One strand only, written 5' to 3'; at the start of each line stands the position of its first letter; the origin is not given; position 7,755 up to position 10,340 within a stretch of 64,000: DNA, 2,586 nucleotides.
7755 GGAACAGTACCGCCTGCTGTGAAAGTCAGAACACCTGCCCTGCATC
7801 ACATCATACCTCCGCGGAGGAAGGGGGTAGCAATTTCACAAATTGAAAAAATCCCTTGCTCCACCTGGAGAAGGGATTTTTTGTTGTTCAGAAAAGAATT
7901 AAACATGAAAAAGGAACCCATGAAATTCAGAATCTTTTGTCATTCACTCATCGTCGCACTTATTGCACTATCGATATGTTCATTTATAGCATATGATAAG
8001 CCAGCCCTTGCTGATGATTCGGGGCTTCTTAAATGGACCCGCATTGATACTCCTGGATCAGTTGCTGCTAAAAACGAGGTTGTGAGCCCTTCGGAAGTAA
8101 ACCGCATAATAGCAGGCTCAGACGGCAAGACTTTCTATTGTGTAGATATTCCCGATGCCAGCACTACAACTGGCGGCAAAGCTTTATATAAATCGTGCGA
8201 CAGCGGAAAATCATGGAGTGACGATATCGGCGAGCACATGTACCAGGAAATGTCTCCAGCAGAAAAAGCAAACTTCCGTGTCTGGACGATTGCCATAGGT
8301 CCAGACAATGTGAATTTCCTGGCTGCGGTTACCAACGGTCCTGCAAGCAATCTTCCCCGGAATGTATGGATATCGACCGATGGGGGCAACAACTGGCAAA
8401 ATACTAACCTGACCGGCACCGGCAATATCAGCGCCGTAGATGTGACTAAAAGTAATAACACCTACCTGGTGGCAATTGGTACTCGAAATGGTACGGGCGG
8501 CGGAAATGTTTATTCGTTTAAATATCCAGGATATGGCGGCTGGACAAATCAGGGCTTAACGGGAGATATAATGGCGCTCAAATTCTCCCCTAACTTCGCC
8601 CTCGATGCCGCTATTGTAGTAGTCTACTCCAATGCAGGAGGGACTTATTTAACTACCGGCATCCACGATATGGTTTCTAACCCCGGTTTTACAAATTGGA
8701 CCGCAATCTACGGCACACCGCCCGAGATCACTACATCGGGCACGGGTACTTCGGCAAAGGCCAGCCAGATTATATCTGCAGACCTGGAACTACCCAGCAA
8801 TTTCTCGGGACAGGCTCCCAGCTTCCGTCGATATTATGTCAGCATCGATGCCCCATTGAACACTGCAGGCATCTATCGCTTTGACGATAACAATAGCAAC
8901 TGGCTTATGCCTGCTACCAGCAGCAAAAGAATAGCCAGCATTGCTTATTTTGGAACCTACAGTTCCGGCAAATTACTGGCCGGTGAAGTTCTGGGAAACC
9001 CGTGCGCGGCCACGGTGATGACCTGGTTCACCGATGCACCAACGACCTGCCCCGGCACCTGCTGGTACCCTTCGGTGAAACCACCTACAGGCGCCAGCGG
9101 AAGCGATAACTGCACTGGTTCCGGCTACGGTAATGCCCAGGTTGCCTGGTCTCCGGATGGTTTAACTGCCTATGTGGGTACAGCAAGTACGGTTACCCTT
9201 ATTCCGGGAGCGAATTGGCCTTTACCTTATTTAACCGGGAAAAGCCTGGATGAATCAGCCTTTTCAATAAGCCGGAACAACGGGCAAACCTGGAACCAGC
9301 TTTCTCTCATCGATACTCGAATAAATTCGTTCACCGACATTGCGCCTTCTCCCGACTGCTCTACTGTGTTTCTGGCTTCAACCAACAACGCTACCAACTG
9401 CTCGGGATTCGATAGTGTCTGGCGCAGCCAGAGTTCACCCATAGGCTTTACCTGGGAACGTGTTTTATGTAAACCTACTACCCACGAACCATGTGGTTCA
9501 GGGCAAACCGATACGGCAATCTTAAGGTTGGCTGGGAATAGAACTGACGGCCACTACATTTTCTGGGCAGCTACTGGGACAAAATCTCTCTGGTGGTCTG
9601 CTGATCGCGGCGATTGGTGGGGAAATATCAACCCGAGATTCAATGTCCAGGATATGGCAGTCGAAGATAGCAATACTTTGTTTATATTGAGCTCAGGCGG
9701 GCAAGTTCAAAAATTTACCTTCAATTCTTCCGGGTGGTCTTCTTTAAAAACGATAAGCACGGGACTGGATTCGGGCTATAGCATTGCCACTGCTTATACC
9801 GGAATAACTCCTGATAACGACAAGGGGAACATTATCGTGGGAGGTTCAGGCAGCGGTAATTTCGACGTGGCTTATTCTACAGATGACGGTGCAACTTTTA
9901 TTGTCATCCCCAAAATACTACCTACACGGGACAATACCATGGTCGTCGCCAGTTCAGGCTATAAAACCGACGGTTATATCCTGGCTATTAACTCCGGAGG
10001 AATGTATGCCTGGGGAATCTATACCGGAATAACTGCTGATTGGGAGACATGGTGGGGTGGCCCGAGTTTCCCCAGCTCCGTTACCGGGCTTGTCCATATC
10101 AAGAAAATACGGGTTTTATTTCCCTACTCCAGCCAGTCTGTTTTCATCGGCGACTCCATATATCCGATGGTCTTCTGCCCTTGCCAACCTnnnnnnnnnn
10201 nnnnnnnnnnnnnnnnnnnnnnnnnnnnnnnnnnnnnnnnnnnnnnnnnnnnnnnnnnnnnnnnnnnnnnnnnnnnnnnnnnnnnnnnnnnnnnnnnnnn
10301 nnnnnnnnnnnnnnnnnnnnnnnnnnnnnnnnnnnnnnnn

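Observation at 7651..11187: A cobalamin riboswitch controls a ~1,090-aa Asp-box beta-propeller surface protein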

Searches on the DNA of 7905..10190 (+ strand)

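Call 18: search_rna_families(sources=[L001, L003, L004, L016, L017, L021, L047, L019, L005, L013, L014, L028, L006, L012, L018, L029], threshold=gathering)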
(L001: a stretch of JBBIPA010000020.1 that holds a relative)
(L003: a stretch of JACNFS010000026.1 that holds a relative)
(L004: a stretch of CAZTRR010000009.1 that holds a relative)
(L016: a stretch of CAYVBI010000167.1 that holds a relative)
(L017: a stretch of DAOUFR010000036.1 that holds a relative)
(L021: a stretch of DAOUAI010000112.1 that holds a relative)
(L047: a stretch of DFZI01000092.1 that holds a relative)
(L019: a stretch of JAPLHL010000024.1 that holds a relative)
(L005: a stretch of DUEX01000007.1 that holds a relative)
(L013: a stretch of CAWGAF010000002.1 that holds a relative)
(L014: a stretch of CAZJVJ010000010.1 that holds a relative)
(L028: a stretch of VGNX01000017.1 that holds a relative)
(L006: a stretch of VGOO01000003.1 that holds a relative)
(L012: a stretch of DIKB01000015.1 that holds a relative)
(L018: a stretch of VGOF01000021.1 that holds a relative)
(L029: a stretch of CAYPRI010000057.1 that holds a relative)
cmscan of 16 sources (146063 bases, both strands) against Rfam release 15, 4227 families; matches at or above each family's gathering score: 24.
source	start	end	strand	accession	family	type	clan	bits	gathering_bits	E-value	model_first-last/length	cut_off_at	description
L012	9050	9121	-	RF00005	tRNA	Gene; tRNA;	CL00001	70.3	29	5.9e-13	1-71/71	no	tRNA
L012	9328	9401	-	RF00005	tRNA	Gene; tRNA;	CL00001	65.8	29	1e-11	1-71/71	no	tRNA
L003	1928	2053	+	RF00174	Cobalamin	Cis-reg; riboswitch;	CL00101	48.1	31.5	1.3e-08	1-189/189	no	Cobalamin riboswitch aptamer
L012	9241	9323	-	RF00005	tRNA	Gene; tRNA;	CL00001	47.8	29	9.2e-07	1-71/71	no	tRNA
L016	1498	1623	+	RF00174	Cobalamin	Cis-reg; riboswitch;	CL00101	45.1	31.5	1e-07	1-189/189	no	Cobalamin riboswitch aptamer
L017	1547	1672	+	RF00174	Cobalamin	Cis-reg; riboswitch;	CL00101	45.1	31.5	9.6e-08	1-189/189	no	Cobalamin riboswitch aptamer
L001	4488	4613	+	RF00174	Cobalamin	Cis-reg; riboswitch;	CL00101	44.8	31.5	1.2e-07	1-189/189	no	Cobalamin riboswitch aptamer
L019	3274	3399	+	RF00174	Cobalamin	Cis-reg; riboswitch;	CL00101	43.2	31.5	3.5e-07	1-189/189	no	Cobalamin riboswitch aptamer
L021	28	153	+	RF00174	Cobalamin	Cis-reg; riboswitch;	CL00101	42.6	31.5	4.9e-07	1-189/189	no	Cobalamin riboswitch aptamer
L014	4427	4552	+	RF00174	Cobalamin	Cis-reg; riboswitch;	CL00101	41.3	31.5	1.2e-06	1-189/189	no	Cobalamin riboswitch aptamer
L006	1381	1506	+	RF00174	Cobalamin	Cis-reg; riboswitch;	CL00101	40.5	31.5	2e-06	1-189/189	no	Cobalamin riboswitch aptamer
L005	3881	3960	+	RF01689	AdoCbl-II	Cis-reg; riboswitch;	CL00101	40.3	36.5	8.7e-06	1-81/81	no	AdoCbl-II (Cobalamin/B12) riboswitch aptamer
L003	679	758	+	RF01689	AdoCbl-II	Cis-reg; riboswitch;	CL00101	40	36.5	1e-05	1-81/81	no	AdoCbl-II (Cobalamin/B12) riboswitch aptamer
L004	74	155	+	RF01689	AdoCbl-II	Cis-reg; riboswitch;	CL00101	39.5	36.5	1.5e-05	1-81/81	no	AdoCbl-II (Cobalamin/B12) riboswitch aptamer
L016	199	324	+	RF00174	Cobalamin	Cis-reg; riboswitch;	CL00101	39.5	31.5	3.8e-06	1-189/189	no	Cobalamin riboswitch aptamer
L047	3462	3587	+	RF00174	Cobalamin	Cis-reg; riboswitch;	CL00101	39.5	31.5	3.9e-06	1-189/189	no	Cobalamin riboswitch aptamer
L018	3616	3741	+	RF00174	Cobalamin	Cis-reg; riboswitch;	CL00101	39.2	31.5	4.8e-06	1-189/189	no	Cobalamin riboswitch aptamer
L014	5775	5900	+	RF00174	Cobalamin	Cis-reg; riboswitch;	CL00101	38.7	31.5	6.4e-06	1-189/189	no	Cobalamin riboswitch aptamer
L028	4493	4567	+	RF01689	AdoCbl-II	Cis-reg; riboswitch;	CL00101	38.3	36.5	3.6e-05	1-81/81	no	AdoCbl-II (Cobalamin/B12) riboswitch aptamer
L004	1328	1454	+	RF00174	Cobalamin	Cis-reg; riboswitch;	CL00101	38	31.5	1.1e-05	1-189/189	no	Cobalamin riboswitch aptamer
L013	4481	4554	+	RF01689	AdoCbl-II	Cis-reg; riboswitch;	CL00101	37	36.5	8.8e-05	1-81/81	no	AdoCbl-II (Cobalamin/B12) riboswitch aptamer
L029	4735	4860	+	RF00174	Cobalamin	Cis-reg; riboswitch;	CL00101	35.7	31.5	4.6e-05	1-189/189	no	Cobalamin riboswitch aptamer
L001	5782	5909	+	RF00174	Cobalamin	Cis-reg; riboswitch;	CL00101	35.1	31.5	7.1e-05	1-189/189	no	Cobalamin riboswitch aptamer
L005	5538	5663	+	RF00174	Cobalamin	Cis-reg; riboswitch;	CL00101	34.1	31.5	0.00014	1-189/189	no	Cobalamin riboswitch aptamer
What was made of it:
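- On Cobalamin riboswitch (Rfam clan CL00101: RF00174 / RF01689): However, 21 homologous elements in orthologue loci pass the threshold, the best at 48.1 bits (call 18).
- Checked: (i) 21 homologous elements in 16 orthologue loci pass Rfam GA, the best at 48.1 bits (call 18).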

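Call 67: build_rna_model(alignment_id=A5, structure=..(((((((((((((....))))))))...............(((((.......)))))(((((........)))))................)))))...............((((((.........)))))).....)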
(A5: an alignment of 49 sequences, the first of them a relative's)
Model R1 built from alignment A5 (49 sequences, 139 columns); structure: as given.
model positions 134; base pairs 29; branch points 3; effective number of sequences 1.53; information 0.591 bits per position. Calibrated on 0.2 Mb of random sequence (short: E-values are rough).
structure used (alignment columns):
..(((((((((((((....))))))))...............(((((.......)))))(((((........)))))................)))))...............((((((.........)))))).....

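Call 68: search_with_rna_model(model_id=R1, sources=[window, L001, L002, L003, L004, L005, L006, L007, L008, L009, L010, L011, L012, L013, L014, L015, L016, L017, L018, L019, L020, L021, L022, L023, L024, L025, L026, L027, L028, L029, L030, L031, L032, L033, L034, L035, L036, L037, L038, L039, L040, L041, L042, L043, L044, L045, L046, L047, L048, L049, L050, L051, L052, L053, L054, L055, L056, L057, L058, L059, L060, L061, L062, L063, L064, L065, L066, L067, L068, L069, L070, L071, L072, L073, L074, L075, L076, L077, L078, L079], max_evalue=1)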
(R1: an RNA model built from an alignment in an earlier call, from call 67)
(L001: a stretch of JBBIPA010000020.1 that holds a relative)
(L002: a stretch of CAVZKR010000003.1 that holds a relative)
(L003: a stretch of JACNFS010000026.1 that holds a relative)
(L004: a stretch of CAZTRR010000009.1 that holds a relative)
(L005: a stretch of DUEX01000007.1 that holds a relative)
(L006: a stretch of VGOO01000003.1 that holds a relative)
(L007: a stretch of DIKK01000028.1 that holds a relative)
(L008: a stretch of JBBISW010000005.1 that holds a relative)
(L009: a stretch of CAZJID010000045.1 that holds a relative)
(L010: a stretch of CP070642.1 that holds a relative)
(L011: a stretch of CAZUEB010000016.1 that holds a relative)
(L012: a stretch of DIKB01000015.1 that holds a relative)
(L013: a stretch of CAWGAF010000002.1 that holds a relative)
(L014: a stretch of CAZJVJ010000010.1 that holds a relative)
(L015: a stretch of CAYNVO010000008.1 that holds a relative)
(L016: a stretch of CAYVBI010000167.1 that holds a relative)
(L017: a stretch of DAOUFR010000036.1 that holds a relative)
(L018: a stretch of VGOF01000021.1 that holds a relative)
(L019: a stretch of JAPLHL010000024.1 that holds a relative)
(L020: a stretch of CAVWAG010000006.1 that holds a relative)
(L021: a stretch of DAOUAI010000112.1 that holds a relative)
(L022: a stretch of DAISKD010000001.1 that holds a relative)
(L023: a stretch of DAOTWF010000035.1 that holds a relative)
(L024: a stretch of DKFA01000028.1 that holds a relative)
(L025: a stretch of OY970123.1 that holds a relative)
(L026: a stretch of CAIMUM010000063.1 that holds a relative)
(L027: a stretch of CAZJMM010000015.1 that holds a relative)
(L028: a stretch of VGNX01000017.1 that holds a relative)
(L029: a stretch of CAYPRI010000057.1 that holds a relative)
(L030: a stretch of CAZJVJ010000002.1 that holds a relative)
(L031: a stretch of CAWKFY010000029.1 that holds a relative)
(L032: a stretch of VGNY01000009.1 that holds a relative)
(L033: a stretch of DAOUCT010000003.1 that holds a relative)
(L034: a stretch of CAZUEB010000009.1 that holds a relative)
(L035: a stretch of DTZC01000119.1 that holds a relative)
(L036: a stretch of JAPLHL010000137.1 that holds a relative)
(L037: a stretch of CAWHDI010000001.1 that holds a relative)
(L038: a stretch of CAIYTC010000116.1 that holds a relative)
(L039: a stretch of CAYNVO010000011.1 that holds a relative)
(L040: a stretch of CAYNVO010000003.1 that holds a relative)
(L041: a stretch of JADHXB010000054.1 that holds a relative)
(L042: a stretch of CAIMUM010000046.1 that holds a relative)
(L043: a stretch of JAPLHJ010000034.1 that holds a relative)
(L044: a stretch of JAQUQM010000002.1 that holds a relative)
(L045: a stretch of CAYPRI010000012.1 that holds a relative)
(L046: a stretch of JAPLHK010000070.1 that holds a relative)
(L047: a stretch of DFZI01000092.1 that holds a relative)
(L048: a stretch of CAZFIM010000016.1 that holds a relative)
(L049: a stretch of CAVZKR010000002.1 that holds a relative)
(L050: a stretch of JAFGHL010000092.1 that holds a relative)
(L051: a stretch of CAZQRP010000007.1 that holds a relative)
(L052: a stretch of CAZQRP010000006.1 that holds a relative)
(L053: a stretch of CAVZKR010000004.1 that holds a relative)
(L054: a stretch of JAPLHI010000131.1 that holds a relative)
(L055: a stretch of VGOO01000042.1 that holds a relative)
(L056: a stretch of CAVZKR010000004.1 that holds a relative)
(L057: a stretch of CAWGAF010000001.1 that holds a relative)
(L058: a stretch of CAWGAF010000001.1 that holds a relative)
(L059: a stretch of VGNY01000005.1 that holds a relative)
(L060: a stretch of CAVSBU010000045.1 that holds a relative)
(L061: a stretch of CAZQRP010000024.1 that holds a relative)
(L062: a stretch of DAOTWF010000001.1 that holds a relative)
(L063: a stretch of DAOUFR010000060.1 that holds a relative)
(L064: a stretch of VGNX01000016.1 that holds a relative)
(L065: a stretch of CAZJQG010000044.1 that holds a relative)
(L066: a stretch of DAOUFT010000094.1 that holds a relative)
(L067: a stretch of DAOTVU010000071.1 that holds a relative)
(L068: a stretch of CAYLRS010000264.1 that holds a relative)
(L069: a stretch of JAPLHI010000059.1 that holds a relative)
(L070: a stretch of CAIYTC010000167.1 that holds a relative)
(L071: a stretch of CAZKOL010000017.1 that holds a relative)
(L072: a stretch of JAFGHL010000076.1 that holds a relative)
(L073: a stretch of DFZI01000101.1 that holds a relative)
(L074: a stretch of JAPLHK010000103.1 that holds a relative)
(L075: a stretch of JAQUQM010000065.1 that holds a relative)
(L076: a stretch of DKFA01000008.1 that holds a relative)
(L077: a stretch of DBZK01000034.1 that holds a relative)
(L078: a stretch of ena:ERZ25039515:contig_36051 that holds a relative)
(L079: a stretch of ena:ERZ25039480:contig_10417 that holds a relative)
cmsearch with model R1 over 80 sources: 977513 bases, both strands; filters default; matches with E-value up to 1: 56.
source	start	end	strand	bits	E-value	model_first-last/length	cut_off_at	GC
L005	5552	5685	+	149.6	7.8e-37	1-134/134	no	0.55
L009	4689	4822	+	149.5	8.2e-37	1-134/134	no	0.62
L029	4749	4882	+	149.2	1e-36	1-134/134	no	0.6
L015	4731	4864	+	148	2e-36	1-134/134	no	0.6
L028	4471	4605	+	147.8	2.3e-36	1-134/134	no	0.56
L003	1942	2075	+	147.5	2.8e-36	1-134/134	no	0.57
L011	4729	4862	+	147.5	2.9e-36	1-134/134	no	0.57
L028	5779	5913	+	146.2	6.2e-36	1-134/134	no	0.57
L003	659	792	+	145.9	7.4e-36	1-134/134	no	0.59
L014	4441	4573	+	145.6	8.8e-36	1-134/134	no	0.57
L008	4346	4480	+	145.1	1.2e-35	1-134/134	no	0.57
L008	5802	5936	+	144.3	2e-35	1-134/134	no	0.58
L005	3861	3994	+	143.6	3.1e-35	1-134/134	no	0.6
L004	55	187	+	143.2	3.9e-35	1-134/134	no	0.6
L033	4589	4722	+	142.5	6e-35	1-134/134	no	0.6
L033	5822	5954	+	142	8.2e-35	1-134/134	no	0.56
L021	42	174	+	141.5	1.1e-34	1-134/134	no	0.56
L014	5789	5921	+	139.3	4.1e-34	1-134/134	no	0.57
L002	4521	4655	+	139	5e-34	1-134/134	no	0.54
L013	4459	4592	+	138.8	5.8e-34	1-134/134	no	0.55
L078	8459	8592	+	138.8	5.8e-34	1-134/134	no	0.55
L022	4527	4659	+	138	9e-34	1-134/134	no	0.59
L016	1512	1647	+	138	9.3e-34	1-134/134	no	0.57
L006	1395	1528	+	137.2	1.5e-33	1-134/134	no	0.6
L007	5804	5937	+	136.3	2.7e-33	1-134/134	no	0.54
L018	3630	3763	+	136.1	2.9e-33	1-134/134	no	0.61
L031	4454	4585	+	135.6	4e-33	1-134/134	no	0.52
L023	5633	5766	+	135.5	4.2e-33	1-134/134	no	0.63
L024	4691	4825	+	135.5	4.2e-33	1-134/134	no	0.61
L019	3288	3423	+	135.4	4.4e-33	1-134/134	no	0.57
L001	4502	4635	+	134.4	8.5e-33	1-134/134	no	0.54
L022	5771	5904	+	133.9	1.1e-32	1-134/134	no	0.6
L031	5756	5891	+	133.6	1.3e-32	1-134/134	no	0.57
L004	1342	1476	+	133.6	1.4e-32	1-134/134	no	0.57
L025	4503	4634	+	133.6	1.4e-32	1-134/134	no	0.53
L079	8506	8637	+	133.6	1.4e-32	1-134/134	no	0.53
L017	269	400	+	133.6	1.4e-32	1-134/134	no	0.52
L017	1561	1696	+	133.5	1.5e-32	1-134/134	no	0.6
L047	3476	3614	+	133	1.9e-32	1-134/134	no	0.53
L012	2727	2862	+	132.2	3.1e-32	1-134/134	no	0.59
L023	4388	4520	+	131.6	4.5e-32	1-134/134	no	0.61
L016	213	344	+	131.6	4.7e-32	1-134/134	no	0.55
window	7699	7832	+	131.5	4.8e-32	1-134/134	no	0.56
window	6405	6539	+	131.1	6.3e-32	1-134/134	no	0.57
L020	5806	5941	+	130.4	9.7e-32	1-134/134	no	0.55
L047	2190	2321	+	128.7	2.7e-31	1-134/134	no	0.55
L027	1835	1971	+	128.6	2.8e-31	1-134/134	no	0.58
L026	4666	4797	+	126.8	8.8e-31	1-134/134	no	0.55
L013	5776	5910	+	126.6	9.8e-31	1-134/134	no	0.55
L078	9776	9910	+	126.6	9.8e-31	1-134/134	no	0.55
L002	5814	5950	+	126.3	1.2e-30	1-134/134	no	0.49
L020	4519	4649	+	126.1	1.3e-30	1-134/134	no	0.56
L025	5793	5927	+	122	1.6e-29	1-134/134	no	0.56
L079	9796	9930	+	122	1.6e-29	1-134/134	no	0.56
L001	5796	5929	+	119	9.8e-29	1-134/134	no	0.54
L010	4670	4783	+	78.7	4.8e-18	1-134/134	no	0.56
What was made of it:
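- The window riboswitches score 131 bits with the lineage model, within the range of the homologues (call 68).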
